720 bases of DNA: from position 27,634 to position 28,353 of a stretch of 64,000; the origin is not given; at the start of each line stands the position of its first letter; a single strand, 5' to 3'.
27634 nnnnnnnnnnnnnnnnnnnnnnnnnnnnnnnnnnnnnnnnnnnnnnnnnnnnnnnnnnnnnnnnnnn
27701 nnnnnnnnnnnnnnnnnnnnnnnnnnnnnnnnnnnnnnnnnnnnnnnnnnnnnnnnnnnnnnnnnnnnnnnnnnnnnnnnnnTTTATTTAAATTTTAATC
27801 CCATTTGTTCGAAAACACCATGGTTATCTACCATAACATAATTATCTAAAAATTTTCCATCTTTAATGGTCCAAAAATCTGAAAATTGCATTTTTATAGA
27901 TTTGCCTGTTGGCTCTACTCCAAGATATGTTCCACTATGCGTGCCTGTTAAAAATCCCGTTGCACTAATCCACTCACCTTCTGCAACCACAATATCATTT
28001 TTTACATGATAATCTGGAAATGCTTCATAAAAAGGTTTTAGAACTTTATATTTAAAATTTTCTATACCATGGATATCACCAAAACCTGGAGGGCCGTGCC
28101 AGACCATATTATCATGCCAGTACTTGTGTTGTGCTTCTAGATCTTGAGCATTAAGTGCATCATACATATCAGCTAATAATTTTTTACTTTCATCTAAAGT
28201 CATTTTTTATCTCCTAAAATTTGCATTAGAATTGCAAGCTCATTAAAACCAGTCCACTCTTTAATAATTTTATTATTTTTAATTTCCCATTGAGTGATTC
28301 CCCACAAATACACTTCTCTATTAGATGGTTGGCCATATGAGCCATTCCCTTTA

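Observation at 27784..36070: Cluster of nine NTF2/SnoaL-like domains with MetE-like, bicupin and HisD-family enzymes: candidate uncharacterised catabolic system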

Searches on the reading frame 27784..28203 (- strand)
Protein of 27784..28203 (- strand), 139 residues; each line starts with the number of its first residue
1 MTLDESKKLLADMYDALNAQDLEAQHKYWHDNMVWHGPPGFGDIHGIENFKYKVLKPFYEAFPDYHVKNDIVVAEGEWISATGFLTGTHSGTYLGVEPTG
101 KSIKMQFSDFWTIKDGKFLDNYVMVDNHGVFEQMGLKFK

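Call 3: search_protein_families(library=pfam, proteins=[window:27784-28203:-], max_evalue=0.01)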
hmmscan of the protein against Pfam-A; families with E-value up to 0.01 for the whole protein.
window:27784-28203:- (139 aa): 3 families
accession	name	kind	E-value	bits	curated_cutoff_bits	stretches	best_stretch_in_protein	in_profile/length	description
PF07366.18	SnoaL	-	5.5e-25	88.1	28.4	1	9-133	2-125/126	SnoaL-like polyketide cyclase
PF12680.13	SnoaL_2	-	2.6e-19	70.1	27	1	12-118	3-99/102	SnoaL-like domain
PF14534.12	DUF4440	-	1.8e-05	25.6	25.2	1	8-117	3-104/107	Domain of unknown function (DUF4440)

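Call 4: search_protein_families(library=ncbifam, proteins=[window:27784-28203:-], max_evalue=0.01)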
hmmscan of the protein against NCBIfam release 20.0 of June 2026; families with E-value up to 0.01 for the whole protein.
window:27784-28203:- (139 aa): 2 families
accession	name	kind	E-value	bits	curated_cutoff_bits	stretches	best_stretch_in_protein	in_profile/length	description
NF033407.1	SnoaL_meth_ester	subfamily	2e-07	30.9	200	1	10-136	8-134/144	SnoaL/DnrD family polyketide biosynthesis methyl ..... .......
TIGR02096.1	TIGR02096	subfamily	3.7e-07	30.5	97.1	1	8-135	2-129/129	ketosteroid isomerase-related protein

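Call 85: search_solved_structures(query=window:27784-28203:-, max_evalue=0.01, show_alignments=5)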
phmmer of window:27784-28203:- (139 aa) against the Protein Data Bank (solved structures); distinct sequences matched with E-value up to 0.01: 15.
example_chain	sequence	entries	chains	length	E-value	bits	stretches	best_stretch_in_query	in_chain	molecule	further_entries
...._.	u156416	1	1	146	1.5e-15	60.9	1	5-136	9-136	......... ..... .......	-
6hnn_A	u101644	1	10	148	9.3e-11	45.4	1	9-137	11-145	Putative polyketide cyclase IdmH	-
2gey_A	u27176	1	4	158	6.7e-10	42.6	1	1-132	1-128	AclR protein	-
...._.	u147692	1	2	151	2e-07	34.6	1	2-125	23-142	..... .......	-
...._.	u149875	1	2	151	2.1e-06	31.2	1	2-133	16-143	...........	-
2gex_A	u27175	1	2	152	4.9e-06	30.1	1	8-135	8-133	SnoL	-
8r2b_A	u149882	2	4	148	5.5e-06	29.9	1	12-135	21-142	SnoL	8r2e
3kkg_A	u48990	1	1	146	6.2e-06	29.7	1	46-126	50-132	Putative SnoaL-like polyketide cyclase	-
3f9s_A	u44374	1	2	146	8.5e-06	29.3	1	18-134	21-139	putative polyketide cyclase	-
3grd_A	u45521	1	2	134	9.7e-06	29.1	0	90-134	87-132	uncharacterized NTF2-superfamily protein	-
4lgq_A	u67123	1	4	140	0.0001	25.8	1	34-134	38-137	Putative polyketide cyclase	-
6hnl_A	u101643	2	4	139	0.00071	23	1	9-137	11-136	Putative polyketide cyclase IdmH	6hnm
5x7l_A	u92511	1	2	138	0.00077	22.9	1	45-135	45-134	TsrD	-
2f98_A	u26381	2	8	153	0.0019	21.6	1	13-135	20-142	Aklanonic Acid methyl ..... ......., AknH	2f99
1sjw_A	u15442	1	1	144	0.0049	20.3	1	72-135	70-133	nogalonic acid methyl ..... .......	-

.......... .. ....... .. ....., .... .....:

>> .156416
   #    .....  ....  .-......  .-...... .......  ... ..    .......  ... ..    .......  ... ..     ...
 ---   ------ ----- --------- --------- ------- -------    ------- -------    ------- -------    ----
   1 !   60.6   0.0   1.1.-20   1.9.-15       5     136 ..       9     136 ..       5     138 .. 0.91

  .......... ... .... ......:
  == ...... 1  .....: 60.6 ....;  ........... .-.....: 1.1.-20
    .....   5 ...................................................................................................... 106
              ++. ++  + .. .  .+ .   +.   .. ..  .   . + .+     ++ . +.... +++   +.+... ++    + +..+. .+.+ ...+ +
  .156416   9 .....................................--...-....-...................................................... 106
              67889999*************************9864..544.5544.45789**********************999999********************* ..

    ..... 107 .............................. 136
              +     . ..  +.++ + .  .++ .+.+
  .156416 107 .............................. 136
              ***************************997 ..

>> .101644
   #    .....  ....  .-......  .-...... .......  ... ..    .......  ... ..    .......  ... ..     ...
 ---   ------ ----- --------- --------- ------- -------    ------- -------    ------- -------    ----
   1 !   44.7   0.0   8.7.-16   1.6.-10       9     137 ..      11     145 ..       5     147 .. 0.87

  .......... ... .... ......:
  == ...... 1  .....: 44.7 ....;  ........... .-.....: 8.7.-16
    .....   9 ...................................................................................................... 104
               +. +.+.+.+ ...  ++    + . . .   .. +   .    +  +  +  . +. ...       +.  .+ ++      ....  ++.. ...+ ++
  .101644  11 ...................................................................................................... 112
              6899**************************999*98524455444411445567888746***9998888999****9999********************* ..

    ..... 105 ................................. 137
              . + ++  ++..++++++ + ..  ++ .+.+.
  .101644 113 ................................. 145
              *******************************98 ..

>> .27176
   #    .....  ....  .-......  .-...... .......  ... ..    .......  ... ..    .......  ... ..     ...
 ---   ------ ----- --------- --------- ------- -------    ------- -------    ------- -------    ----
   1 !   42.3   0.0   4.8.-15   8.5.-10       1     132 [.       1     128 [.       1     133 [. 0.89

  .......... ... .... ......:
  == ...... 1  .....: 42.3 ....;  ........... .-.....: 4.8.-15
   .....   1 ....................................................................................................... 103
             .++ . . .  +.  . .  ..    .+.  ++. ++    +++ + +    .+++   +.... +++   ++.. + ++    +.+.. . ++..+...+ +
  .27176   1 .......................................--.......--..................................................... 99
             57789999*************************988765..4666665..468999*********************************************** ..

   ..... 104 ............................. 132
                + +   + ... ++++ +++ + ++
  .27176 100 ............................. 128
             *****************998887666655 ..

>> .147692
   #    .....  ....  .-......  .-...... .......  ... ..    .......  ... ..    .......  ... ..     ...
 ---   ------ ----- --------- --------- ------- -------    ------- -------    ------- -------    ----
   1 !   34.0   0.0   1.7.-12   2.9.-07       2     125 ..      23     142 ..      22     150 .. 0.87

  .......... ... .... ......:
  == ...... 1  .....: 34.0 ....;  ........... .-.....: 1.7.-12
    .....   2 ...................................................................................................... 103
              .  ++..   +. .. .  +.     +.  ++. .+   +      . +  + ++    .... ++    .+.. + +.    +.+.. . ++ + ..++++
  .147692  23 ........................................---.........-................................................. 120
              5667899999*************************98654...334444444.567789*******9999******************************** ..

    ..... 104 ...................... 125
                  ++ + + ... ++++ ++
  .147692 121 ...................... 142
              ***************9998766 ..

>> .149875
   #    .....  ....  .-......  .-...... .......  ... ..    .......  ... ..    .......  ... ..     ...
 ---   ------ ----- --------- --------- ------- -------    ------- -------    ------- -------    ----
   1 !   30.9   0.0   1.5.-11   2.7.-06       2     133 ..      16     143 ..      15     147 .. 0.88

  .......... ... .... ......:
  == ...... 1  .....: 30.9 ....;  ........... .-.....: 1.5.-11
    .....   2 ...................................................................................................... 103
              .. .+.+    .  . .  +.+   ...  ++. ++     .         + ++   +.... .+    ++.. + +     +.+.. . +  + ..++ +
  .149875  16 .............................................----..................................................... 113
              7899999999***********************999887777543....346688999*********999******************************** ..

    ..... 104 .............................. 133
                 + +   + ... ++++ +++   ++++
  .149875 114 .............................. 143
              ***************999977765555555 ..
